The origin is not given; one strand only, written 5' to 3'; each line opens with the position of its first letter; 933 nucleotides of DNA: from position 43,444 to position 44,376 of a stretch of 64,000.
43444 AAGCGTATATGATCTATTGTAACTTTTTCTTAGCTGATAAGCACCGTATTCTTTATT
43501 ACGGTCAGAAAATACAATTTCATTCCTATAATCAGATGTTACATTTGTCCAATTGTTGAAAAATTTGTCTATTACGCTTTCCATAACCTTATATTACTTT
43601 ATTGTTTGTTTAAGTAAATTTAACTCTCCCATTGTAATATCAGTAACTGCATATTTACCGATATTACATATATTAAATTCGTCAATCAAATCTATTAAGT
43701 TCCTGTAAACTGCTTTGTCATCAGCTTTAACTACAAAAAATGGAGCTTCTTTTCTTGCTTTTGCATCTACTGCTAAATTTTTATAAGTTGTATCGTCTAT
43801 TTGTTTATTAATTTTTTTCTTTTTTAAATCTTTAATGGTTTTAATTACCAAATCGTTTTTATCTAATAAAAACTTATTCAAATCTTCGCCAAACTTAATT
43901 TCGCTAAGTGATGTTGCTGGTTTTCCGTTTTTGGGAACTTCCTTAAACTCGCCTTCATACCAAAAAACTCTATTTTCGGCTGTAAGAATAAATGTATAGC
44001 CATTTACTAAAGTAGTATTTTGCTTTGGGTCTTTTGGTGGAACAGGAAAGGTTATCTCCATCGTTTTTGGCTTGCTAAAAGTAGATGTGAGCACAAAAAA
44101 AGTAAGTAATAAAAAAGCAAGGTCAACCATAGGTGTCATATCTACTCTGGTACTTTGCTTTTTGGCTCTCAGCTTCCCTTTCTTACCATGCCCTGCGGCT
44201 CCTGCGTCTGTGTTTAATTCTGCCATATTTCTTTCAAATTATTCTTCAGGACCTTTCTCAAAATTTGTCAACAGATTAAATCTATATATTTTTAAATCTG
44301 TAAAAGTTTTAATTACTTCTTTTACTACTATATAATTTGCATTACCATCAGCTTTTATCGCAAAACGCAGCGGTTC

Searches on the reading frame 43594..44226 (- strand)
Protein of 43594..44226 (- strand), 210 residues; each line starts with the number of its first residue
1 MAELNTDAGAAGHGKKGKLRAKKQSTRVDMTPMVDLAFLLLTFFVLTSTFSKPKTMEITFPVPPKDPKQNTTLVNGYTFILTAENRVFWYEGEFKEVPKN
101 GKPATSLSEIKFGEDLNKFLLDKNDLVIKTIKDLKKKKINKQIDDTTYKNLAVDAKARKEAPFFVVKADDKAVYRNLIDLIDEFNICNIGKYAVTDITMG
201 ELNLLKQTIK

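Call 11: search_protein_families(library=pfam, proteins=[window:43594-44226:-])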
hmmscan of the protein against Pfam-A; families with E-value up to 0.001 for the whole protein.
window:43594-44226:- (210 aa): 1 family
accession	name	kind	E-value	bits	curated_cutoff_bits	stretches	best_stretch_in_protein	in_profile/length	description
PF02472.21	ExbD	-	1.5e-16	61.1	25.4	1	22-194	2-123/128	Biopolymer transport protein ExbD/TolR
